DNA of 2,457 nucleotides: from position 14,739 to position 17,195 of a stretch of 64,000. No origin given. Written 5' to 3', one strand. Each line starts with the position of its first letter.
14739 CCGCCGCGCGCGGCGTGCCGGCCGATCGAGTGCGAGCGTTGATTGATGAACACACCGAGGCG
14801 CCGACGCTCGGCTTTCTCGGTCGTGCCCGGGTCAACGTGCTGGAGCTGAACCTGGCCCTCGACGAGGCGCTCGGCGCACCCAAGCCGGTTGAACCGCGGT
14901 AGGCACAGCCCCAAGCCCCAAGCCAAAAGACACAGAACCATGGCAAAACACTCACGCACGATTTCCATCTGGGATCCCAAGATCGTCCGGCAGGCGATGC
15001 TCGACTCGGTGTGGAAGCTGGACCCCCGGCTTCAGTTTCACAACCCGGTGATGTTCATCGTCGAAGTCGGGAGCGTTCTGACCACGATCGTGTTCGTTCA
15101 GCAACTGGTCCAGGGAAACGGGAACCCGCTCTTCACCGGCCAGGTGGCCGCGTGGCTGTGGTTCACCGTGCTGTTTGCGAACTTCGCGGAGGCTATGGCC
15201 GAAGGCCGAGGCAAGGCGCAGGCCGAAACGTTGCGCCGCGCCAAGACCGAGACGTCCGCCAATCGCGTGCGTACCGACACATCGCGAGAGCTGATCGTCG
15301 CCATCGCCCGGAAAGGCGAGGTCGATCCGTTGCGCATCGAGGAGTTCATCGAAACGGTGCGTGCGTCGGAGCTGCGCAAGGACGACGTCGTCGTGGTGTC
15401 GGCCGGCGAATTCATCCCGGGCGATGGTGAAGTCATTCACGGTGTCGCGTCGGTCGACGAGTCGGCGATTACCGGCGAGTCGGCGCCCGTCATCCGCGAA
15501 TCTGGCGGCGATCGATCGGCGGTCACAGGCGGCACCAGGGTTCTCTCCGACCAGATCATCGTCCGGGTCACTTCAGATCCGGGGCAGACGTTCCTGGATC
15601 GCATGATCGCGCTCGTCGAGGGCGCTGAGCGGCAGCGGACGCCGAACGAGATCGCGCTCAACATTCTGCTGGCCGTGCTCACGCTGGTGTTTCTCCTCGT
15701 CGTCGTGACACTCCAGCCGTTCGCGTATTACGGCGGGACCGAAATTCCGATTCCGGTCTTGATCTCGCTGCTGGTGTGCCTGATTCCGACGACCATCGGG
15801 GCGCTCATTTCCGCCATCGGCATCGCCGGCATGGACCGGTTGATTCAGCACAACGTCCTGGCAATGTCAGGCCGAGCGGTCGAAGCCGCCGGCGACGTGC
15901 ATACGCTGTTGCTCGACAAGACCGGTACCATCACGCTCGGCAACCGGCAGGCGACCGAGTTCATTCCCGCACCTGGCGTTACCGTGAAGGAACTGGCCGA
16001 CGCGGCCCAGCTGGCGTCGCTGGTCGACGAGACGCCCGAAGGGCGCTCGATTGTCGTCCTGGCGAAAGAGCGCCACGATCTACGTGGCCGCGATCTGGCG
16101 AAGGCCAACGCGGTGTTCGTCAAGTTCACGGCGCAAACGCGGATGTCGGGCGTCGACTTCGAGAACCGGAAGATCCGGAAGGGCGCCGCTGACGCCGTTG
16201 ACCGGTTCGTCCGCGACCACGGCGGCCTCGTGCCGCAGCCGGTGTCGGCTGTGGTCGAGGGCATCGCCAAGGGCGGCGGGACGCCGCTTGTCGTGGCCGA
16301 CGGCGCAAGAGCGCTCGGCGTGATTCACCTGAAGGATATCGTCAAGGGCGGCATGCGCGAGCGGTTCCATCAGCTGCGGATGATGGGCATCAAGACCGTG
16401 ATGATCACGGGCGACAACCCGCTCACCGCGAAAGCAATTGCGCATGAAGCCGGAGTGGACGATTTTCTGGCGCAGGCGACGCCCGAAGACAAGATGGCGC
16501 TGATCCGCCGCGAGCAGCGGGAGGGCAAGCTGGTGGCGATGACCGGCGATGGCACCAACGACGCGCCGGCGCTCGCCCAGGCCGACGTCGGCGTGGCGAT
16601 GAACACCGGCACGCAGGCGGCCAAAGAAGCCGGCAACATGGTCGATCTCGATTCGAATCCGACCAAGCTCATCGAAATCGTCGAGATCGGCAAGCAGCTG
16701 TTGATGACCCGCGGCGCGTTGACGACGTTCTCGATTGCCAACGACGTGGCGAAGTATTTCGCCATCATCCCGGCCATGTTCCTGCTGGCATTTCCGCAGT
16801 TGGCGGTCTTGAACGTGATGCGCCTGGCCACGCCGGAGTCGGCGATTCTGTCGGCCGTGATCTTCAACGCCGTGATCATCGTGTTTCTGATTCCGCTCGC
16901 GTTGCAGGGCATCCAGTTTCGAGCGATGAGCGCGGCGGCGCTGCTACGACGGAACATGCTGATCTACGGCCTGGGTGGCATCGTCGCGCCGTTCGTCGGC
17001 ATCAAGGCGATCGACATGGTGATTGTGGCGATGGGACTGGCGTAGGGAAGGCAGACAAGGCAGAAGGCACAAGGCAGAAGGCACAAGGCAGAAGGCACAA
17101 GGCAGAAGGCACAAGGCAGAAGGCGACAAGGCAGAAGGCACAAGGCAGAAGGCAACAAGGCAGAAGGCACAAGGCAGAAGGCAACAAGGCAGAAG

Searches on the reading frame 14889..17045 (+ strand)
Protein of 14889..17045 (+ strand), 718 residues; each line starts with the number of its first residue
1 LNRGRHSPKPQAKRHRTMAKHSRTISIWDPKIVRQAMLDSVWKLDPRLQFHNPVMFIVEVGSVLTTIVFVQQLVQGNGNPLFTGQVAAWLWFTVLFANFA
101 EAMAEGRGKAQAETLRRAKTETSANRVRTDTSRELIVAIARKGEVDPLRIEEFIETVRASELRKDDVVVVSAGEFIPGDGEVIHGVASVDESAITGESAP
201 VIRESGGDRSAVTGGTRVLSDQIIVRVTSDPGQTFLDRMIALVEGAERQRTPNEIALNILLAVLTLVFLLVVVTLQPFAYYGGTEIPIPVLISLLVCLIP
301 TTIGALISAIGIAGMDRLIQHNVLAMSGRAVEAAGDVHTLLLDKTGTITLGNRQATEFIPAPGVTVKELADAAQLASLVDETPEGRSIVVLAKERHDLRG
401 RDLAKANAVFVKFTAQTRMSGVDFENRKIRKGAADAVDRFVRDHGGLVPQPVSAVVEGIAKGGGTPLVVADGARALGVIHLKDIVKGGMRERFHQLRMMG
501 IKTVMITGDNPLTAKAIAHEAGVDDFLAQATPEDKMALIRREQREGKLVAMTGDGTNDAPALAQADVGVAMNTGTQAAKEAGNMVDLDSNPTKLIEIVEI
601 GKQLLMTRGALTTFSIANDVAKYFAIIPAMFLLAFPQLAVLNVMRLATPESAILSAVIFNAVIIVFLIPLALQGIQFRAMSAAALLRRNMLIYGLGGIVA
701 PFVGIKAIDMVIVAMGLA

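Call 5: search_protein_families(library=pfam, proteins=[window:14889-17045:+])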
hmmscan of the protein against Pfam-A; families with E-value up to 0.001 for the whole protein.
window:14889-17045:+ (718 aa): 4 families
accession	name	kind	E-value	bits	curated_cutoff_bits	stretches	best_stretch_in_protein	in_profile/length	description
PF00122.25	E1-E2_ATPase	-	1.5e-31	109.8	28.1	1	154-320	15-180/181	E1-E2 ATPase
PF00702.32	Hydrolase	-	4e-25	89.8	26.4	1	339-566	3-191/191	haloacid dehalogenase-like hydrolase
PF12710.13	HAD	-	5.6e-05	24.1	27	0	470-561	71-187/189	haloacid dehalogenase-like hydrolase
PF08282.18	Hydrolase_3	-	6.8e-05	23.1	20.9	1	545-585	202-242/255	haloacid dehalogenase-like hydrolase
